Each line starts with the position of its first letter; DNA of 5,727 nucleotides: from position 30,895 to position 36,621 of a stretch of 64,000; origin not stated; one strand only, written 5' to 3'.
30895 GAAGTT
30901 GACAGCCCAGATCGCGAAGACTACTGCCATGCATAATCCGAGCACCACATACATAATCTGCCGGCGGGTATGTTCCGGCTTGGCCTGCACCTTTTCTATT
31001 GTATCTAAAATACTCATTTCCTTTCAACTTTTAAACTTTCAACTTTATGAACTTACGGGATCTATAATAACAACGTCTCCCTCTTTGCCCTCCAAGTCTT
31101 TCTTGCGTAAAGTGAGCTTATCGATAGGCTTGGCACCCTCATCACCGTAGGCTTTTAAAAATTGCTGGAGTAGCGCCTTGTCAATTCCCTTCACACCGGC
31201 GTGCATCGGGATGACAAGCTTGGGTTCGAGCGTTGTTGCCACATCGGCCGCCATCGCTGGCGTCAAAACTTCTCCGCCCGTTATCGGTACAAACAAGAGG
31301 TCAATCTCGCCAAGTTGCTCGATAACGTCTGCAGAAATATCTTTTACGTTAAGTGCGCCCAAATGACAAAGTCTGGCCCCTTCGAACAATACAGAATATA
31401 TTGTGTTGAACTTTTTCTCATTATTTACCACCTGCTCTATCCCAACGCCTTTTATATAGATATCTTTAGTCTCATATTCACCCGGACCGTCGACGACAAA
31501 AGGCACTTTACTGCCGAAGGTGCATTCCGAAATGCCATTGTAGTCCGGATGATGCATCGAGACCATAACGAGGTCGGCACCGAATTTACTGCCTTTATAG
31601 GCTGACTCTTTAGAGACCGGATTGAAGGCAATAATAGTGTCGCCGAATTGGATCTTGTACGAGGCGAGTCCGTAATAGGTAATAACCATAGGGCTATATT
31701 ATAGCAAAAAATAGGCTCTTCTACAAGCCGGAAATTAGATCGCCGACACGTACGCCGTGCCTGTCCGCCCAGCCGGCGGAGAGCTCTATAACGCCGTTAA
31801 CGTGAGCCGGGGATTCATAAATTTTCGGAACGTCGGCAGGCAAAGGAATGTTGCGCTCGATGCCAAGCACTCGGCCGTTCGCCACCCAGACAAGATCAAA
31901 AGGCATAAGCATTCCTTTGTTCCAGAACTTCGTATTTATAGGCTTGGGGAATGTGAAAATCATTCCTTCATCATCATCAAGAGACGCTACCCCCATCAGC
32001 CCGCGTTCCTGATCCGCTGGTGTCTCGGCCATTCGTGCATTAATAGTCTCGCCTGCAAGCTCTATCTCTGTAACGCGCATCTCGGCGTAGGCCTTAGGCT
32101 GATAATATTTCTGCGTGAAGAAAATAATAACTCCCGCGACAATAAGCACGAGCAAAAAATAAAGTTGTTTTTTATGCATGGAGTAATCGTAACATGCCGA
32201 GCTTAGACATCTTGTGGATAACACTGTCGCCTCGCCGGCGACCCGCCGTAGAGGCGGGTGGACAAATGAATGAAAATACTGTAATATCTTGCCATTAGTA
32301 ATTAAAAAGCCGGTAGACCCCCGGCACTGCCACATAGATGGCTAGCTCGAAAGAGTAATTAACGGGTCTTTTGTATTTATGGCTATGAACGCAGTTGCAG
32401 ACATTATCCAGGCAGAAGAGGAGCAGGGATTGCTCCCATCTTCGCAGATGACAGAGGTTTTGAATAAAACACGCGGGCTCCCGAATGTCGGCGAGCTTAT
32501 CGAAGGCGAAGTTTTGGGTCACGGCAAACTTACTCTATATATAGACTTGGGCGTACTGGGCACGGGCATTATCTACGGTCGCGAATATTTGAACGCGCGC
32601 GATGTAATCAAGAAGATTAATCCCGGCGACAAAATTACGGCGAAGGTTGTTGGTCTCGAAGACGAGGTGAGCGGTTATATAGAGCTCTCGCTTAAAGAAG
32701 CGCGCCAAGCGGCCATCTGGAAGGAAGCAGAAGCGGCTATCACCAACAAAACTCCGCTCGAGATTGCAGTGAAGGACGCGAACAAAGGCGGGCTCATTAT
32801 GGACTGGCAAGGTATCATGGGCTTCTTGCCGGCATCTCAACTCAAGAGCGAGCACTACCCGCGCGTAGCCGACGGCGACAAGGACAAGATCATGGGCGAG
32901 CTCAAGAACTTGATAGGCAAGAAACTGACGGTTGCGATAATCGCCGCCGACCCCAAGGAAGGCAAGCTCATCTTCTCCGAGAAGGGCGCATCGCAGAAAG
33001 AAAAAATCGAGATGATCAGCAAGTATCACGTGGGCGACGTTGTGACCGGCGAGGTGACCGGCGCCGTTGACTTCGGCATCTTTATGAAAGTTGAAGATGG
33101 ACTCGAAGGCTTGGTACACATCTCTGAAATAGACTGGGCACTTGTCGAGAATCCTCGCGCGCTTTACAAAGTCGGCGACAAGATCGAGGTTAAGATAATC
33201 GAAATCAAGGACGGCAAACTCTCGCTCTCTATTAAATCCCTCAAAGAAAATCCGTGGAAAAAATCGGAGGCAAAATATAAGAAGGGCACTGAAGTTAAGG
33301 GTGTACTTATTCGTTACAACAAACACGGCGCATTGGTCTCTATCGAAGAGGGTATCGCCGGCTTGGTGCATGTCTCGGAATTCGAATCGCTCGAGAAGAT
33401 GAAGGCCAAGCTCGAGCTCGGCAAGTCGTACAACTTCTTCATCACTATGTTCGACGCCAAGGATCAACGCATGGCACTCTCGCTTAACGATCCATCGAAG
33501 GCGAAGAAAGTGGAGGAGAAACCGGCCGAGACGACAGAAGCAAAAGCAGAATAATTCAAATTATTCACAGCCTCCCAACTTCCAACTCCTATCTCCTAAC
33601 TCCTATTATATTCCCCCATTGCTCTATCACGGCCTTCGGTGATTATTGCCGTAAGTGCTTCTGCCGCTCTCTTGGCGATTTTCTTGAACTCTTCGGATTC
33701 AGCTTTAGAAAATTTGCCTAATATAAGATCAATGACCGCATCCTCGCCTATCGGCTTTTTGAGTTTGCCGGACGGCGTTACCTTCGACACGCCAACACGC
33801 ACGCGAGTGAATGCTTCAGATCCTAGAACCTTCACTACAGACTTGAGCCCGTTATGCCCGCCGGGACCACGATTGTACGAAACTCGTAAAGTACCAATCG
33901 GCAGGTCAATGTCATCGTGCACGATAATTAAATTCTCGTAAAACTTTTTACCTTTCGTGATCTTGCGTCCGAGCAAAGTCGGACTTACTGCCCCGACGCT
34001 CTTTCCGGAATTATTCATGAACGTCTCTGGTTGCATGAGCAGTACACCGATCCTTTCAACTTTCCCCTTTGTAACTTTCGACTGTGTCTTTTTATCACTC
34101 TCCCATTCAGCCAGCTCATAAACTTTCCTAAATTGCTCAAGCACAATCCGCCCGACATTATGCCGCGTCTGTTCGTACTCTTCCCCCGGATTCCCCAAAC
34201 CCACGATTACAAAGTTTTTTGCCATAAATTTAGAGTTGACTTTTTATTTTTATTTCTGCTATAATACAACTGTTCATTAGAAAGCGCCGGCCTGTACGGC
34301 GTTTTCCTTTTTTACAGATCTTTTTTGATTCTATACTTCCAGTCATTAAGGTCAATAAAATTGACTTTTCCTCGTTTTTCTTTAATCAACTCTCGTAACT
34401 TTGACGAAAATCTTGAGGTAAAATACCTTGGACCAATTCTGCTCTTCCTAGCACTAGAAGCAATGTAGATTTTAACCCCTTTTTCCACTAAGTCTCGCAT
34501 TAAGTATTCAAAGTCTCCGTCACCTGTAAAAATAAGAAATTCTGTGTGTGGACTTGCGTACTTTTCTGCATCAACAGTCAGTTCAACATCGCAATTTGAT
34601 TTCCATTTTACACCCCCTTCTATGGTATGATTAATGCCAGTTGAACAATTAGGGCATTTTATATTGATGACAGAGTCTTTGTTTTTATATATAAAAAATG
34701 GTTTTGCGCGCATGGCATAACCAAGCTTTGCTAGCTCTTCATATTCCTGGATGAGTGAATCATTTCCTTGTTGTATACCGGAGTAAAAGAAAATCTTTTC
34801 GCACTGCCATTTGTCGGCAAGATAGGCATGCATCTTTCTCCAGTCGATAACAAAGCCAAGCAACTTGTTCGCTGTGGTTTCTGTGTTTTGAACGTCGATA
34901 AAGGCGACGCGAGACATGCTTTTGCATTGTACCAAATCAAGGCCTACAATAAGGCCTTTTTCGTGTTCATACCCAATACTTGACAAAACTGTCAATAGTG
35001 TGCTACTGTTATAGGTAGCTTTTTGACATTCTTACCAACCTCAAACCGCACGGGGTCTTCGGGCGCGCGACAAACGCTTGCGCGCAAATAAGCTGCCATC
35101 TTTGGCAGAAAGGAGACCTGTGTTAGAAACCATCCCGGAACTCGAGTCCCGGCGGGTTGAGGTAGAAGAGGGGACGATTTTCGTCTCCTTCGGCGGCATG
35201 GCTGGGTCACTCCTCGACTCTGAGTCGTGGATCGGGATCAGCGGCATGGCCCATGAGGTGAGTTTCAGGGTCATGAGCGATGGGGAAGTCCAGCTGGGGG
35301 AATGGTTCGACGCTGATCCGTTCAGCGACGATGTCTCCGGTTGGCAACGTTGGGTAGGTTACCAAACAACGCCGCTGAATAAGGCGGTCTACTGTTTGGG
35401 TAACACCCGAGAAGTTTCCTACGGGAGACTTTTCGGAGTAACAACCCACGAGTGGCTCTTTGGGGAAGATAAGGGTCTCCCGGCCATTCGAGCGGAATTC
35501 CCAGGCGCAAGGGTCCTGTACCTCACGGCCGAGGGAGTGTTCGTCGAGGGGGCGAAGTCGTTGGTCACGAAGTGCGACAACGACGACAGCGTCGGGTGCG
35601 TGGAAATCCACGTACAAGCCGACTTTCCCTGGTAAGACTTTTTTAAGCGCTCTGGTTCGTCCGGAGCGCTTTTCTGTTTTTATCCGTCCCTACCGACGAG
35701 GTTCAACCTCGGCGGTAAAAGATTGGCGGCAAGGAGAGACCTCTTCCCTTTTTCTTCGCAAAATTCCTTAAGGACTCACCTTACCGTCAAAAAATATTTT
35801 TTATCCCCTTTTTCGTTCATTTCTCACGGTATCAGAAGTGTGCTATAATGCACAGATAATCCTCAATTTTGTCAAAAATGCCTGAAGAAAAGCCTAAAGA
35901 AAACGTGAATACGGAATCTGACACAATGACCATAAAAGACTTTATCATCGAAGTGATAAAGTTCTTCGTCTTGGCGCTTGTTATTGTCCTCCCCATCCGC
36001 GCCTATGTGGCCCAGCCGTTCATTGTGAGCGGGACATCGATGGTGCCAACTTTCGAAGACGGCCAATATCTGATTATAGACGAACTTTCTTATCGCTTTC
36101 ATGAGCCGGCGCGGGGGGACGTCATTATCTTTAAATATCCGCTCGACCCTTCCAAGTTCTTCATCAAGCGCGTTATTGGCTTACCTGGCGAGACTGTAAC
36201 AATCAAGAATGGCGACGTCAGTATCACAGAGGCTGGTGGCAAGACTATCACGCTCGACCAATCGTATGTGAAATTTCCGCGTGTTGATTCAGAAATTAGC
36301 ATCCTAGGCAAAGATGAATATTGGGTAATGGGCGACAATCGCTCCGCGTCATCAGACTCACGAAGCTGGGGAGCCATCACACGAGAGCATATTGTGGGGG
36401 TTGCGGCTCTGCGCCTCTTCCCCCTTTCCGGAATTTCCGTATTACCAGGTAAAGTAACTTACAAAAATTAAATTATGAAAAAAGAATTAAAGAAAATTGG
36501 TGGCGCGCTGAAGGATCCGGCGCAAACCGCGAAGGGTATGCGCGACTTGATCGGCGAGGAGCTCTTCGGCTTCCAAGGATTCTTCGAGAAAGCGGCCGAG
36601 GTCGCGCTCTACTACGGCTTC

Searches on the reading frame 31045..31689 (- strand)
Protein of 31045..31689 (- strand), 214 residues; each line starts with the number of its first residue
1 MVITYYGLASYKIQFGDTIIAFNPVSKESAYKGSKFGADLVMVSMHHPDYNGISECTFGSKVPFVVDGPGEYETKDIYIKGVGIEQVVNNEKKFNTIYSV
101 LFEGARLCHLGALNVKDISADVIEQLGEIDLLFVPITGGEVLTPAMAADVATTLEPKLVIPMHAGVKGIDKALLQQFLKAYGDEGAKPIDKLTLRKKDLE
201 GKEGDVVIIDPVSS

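Call 42: search_protein_families(library=pfam, proteins=[window:31045-31689:-], max_evalue=0.001)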
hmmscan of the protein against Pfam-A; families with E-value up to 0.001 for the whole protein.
window:31045-31689:- (214 aa): 2 families
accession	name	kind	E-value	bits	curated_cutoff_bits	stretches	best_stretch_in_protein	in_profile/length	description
PF13483.12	Lactamase_B_3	-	4.4e-27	95.5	24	1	3-163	2-160/160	Beta-lactamase superfamily domain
PF12706.13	Lactamase_B_2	-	0.00084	19.4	27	0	95-163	123-199/200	Beta-lactamase superfamily domain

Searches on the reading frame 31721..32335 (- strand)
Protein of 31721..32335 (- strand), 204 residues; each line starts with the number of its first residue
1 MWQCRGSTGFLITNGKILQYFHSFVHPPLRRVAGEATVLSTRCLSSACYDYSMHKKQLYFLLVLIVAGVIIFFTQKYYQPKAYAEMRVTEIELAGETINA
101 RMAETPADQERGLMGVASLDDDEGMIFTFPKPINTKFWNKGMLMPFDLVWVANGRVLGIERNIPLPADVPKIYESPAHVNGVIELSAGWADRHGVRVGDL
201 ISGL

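Call 42: search_protein_families(library=pfam, proteins=[window:31721-32335:-], max_evalue=0.001)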
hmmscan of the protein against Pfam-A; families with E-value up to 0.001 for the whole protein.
window:31721-32335:- (204 aa): 1 family
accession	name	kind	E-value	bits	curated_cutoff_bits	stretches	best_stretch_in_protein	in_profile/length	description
PF02643.20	DUF192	-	1.3e-25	89.8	27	1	98-201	1-94/96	Uncharacterized ACR, COG1430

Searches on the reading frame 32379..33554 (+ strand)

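Call 42: search_protein_families(library=pfam, proteins=[window:32379-33554:+], max_evalue=0.001)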
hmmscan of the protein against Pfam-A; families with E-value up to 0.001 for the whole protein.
window:32379-33554:+ (391 aa): 2 families
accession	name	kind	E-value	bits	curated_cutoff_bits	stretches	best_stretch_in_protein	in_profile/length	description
PF00575.29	S1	-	1.9e-35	121.5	22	2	216-286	2-74/74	S1 RNA binding domain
PF23459.1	S1_RRP5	-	4.1e-07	30.9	27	0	300-356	1-59/72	RRP5 S1 domain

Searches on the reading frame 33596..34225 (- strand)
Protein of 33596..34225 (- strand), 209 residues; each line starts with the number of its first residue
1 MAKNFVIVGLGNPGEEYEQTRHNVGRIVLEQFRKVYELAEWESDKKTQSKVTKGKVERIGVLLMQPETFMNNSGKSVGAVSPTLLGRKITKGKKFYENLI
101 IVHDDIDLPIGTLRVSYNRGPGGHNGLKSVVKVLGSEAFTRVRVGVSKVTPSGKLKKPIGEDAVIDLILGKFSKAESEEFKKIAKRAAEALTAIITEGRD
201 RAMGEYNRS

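Call 42: search_protein_families(library=pfam, proteins=[window:33596-34225:-], max_evalue=0.001)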
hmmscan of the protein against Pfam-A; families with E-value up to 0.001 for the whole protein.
window:33596-34225:- (209 aa): 1 family
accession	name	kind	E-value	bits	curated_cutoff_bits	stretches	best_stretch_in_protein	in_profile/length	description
PF01195.25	Pept_tRNA_hydro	-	1.8e-51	175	27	1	6-207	1-183/183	Peptidyl-tRNA hydrolase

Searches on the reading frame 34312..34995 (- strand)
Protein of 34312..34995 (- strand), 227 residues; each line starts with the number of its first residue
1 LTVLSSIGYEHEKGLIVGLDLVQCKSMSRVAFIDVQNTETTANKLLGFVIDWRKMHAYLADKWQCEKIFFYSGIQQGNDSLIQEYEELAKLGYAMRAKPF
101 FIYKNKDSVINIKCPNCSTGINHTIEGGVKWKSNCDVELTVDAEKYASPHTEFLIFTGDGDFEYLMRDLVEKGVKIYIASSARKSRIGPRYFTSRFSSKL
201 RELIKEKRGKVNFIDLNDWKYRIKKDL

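Call 42: search_protein_families(library=pfam, proteins=[window:34312-34995:-], max_evalue=0.001)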
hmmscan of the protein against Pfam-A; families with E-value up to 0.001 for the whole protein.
window:34312-34995:- (227 aa): 1 family
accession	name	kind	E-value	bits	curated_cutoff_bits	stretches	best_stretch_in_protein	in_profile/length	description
PF01936.24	NYN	-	9.1e-13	49.4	24.2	1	32-182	5-126/145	NYN domain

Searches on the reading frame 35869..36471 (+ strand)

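Call 42: search_protein_families(library=pfam, proteins=[window:35869-36471:+], max_evalue=0.001)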
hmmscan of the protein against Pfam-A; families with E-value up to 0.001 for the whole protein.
window:35869-36471:+ (200 aa): 2 families
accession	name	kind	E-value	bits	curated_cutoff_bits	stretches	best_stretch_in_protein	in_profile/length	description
PF10502.14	Peptidase_S26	-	5e-43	147.4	22.9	1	27-183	2-167/168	Signal peptidase, peptidase S26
PF00717.28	Peptidase_S24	-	8.6e-05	22.7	23.3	1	53-113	40-92/116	Peptidase S24-like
